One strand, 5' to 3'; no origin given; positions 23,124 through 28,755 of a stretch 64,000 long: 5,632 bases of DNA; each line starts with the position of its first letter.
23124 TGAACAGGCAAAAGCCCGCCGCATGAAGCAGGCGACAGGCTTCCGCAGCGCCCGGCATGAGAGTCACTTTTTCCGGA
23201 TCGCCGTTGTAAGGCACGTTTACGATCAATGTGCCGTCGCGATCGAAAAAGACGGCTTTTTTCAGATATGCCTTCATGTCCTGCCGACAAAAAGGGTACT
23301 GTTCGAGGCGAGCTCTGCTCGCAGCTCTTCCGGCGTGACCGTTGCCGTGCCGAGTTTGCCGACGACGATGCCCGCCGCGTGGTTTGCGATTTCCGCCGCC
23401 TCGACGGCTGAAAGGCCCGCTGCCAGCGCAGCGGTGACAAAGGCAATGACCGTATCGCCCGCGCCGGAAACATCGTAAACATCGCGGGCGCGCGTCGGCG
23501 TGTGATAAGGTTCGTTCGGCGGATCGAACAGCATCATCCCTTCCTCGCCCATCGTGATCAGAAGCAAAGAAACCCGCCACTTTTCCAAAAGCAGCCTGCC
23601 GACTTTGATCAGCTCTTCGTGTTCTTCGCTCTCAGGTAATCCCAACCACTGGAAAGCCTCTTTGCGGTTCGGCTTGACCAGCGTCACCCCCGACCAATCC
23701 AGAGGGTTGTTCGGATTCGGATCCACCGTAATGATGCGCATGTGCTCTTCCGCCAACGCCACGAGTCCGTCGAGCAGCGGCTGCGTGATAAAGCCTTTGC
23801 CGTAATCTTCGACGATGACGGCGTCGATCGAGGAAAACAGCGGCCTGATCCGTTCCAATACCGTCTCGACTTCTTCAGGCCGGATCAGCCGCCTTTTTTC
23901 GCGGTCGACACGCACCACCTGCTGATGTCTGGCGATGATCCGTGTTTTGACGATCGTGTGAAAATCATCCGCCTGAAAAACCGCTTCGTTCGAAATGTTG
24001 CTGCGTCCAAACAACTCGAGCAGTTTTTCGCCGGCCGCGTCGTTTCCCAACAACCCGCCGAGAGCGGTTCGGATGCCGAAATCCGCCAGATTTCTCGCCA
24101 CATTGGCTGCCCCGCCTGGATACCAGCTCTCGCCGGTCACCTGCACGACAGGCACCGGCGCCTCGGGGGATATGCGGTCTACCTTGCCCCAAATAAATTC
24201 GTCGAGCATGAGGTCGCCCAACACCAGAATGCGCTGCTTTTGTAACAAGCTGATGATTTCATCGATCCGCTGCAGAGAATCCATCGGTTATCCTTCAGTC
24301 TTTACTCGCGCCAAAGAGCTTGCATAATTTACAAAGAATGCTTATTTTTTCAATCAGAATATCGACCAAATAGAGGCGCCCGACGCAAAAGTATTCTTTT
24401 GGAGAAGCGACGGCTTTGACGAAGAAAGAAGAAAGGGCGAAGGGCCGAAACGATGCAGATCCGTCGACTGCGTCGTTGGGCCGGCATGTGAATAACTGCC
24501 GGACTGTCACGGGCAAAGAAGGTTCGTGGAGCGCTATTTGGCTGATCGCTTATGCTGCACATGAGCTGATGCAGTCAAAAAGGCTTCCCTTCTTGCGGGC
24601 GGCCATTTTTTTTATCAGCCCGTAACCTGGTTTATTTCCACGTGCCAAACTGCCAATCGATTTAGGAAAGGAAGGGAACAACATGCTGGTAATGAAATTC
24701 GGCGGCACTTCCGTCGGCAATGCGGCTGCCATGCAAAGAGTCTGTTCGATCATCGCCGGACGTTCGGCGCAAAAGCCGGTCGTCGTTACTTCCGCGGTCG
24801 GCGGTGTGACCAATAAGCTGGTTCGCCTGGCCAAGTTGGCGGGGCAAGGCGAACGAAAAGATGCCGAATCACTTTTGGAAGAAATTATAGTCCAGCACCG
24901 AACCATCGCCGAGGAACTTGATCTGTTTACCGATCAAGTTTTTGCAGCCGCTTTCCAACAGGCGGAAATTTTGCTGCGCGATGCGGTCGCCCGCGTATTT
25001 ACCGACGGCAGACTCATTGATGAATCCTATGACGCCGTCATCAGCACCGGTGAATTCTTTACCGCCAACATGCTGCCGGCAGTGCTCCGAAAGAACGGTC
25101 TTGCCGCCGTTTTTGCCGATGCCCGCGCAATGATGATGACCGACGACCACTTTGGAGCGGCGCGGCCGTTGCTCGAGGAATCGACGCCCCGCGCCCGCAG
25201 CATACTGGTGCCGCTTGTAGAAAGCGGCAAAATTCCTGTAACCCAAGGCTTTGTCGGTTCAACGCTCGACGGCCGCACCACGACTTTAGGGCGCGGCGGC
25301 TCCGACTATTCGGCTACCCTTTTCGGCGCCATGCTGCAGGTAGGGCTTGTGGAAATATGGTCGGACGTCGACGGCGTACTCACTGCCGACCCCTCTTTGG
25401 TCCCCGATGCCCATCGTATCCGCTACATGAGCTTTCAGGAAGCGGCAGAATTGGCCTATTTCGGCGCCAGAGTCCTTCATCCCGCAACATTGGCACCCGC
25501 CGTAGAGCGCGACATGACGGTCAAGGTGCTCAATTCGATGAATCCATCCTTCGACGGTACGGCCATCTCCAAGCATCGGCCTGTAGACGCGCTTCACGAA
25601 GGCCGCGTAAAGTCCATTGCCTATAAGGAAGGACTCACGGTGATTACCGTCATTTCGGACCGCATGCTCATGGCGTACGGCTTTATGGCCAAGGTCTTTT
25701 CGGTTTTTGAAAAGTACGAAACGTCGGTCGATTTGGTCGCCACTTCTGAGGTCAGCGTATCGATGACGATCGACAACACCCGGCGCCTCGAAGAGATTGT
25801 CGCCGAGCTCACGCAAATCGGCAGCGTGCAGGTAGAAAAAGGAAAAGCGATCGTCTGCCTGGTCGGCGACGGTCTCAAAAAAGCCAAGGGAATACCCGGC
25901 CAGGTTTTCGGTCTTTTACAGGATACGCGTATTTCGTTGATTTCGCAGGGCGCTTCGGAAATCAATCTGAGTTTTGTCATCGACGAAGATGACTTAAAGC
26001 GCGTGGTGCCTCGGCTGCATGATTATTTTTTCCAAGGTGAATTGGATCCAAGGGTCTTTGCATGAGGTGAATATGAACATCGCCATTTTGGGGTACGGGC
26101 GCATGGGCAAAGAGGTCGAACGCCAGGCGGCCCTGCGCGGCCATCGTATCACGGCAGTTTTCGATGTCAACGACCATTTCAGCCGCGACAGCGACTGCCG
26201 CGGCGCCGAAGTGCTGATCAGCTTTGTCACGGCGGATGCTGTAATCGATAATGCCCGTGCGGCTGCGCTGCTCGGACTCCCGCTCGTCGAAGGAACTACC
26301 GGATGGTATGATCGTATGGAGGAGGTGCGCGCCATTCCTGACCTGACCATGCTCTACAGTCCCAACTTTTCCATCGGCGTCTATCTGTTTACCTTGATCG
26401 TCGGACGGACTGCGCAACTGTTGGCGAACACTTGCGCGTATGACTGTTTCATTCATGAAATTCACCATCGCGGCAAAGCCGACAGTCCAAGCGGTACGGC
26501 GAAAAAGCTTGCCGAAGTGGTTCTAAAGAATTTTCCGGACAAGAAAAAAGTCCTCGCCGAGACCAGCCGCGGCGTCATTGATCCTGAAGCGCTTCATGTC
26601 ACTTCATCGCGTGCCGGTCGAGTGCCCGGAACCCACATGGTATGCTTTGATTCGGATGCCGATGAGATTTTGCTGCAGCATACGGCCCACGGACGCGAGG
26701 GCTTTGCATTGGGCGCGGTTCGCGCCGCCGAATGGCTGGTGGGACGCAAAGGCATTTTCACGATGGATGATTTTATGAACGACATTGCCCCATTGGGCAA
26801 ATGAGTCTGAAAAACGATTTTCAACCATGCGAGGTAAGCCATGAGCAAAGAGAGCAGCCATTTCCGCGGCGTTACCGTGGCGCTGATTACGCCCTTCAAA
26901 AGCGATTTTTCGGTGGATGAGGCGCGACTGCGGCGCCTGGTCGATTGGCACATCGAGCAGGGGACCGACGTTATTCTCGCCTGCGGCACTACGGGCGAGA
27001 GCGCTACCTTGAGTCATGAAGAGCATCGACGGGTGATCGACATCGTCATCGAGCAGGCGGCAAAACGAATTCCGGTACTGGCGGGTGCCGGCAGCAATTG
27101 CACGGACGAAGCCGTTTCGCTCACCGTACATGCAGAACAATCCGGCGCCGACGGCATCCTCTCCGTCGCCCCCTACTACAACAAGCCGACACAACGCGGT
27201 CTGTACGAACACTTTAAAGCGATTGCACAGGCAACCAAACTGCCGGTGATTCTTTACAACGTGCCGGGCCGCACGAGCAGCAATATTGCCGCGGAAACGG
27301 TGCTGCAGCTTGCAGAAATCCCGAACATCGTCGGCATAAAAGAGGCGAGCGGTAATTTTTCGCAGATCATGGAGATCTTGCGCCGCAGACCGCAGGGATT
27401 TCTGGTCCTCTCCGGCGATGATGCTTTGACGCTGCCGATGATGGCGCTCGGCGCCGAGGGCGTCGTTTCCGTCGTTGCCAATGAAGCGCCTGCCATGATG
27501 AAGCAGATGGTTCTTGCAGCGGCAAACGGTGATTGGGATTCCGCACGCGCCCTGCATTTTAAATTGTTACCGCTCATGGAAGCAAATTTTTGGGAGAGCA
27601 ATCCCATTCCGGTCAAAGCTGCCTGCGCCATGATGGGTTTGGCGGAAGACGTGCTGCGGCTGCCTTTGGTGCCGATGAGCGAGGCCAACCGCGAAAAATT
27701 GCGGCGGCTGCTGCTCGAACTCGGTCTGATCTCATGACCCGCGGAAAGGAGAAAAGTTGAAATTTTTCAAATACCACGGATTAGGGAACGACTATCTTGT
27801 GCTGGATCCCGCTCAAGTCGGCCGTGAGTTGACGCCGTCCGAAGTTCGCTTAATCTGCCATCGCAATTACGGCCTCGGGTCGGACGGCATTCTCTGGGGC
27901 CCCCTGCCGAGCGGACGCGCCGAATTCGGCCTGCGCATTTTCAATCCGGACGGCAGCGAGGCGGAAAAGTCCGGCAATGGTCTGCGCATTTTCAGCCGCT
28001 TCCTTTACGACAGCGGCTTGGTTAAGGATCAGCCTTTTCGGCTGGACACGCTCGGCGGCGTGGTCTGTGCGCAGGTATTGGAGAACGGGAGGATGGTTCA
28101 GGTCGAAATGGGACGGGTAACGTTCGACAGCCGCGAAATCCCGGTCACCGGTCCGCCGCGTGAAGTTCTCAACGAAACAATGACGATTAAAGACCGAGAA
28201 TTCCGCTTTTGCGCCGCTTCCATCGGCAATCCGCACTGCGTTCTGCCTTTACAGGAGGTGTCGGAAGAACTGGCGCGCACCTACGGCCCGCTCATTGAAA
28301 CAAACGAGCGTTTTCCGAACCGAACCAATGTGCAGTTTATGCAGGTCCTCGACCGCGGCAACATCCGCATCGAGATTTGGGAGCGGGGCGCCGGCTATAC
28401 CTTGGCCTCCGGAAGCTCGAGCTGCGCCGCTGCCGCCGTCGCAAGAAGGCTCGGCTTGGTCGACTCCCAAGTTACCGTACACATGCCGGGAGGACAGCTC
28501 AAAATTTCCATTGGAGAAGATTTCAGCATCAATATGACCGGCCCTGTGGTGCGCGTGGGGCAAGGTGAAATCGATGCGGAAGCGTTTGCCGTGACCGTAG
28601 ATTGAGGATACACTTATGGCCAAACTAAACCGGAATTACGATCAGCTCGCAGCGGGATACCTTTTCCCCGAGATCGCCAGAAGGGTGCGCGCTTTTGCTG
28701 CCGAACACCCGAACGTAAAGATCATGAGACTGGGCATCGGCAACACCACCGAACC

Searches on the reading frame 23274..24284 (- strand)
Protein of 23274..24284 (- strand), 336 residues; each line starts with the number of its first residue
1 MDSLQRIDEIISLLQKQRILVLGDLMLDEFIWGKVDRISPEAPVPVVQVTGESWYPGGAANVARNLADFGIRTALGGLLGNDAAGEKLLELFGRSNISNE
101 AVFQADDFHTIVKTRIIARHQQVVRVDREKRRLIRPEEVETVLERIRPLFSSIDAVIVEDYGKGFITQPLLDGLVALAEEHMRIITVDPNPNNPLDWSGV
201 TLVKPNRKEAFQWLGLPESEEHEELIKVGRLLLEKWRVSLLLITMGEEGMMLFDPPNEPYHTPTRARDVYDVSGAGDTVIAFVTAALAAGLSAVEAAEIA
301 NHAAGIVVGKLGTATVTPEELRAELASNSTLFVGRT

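Call 28: search_protein_families(library=pfam, proteins=[window:23274-24284:-], max_evalue=0.0001)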
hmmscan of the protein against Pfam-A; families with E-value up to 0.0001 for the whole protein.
window:23274-24284:- (336 aa): 2 families
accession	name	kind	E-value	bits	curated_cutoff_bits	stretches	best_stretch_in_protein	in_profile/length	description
PF00294.29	PfkB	-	1.1e-40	140.3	25.8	1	17-318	2-300/302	pfkB family carbohydrate kinase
PF08543.17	Phos_pyr_kin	-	5.2e-05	23.2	27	0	200-301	120-225/246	Phosphomethylpyrimidine kinase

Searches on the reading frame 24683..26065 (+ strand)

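Call 28: search_protein_families(library=pfam, proteins=[window:24683-26065:+], max_evalue=0.0001)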
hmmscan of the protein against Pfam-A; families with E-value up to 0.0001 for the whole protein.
window:24683-26065:+ (460 aa): 3 families
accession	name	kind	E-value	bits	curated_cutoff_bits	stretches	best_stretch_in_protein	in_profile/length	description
PF00696.33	AA_kinase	-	7.6e-47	160.4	24.9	1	2-284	3-234/234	Amino acid kinase family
PF22468.2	ACT_9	-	1.1e-23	83.2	27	2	391-449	1-61/61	ACT domain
PF13840.12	ACT_7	-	5.5e-05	23.4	27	0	384-447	2-65/65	ACT domain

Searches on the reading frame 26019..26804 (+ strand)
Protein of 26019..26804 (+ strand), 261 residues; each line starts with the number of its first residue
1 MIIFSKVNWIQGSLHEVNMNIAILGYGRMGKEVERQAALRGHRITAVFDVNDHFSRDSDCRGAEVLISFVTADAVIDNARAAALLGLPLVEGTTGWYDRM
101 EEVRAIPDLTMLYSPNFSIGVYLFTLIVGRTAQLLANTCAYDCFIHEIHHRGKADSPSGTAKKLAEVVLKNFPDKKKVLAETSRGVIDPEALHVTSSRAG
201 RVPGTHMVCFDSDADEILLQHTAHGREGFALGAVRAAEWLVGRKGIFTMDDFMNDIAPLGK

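Call 27: search_protein_families(library=pfam, proteins=[window:26019-26804:+], max_evalue=0.0001)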
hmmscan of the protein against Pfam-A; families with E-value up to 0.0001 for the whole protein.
window:26019-26804:+ (261 aa): 2 families
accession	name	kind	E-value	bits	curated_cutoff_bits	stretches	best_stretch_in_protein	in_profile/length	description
PF05173.19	DapB_C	-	1.5e-32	112.6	27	1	120-253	1-121/121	Dihydrodipicolinate reductase, C-terminus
PF01113.26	DapB_N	-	1.8e-10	41.4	25.6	1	19-117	1-124/124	Dihydrodipicolinate reductase, N-terminus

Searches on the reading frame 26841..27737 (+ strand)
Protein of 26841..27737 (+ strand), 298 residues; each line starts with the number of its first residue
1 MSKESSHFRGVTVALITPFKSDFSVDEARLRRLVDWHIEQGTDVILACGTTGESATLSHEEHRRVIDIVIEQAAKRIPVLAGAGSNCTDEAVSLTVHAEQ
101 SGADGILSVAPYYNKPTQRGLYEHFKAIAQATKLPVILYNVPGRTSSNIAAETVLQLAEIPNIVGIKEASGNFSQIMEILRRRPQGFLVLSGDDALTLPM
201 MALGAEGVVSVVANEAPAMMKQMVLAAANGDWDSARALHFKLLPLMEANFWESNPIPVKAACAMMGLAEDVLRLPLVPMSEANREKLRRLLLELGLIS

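Call 28: search_protein_families(library=pfam, proteins=[window:26841-27737:+], max_evalue=0.0001)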
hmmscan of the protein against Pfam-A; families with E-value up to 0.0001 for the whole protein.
window:26841-27737:+ (298 aa): 1 family
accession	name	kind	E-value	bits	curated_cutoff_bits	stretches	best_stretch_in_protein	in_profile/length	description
PF00701.28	DHDPS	-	1.4e-103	346.1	22.1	1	8-291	2-286/289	Dihydrodipicolinate synthetase family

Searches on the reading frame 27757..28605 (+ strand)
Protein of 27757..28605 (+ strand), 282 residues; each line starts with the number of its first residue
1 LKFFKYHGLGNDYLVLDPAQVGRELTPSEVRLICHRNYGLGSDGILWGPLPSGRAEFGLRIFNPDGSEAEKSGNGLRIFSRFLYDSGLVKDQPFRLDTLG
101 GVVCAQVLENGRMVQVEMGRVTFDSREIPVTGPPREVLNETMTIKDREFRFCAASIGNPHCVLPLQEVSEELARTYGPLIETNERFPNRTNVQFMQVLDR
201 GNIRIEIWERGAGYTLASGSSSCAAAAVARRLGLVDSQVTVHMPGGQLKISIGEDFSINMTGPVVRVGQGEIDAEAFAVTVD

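Call 28: search_protein_families(library=pfam, proteins=[window:27757-28605:+], max_evalue=0.0001)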
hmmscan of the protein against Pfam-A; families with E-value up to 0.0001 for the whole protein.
window:27757-28605:+ (282 aa): 1 family
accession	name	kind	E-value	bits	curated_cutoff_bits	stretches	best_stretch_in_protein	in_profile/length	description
PF01678.24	DAP_epimerase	-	2.2e-58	196.1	34.7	2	153-267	2-121/121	Diaminopimelate epimerase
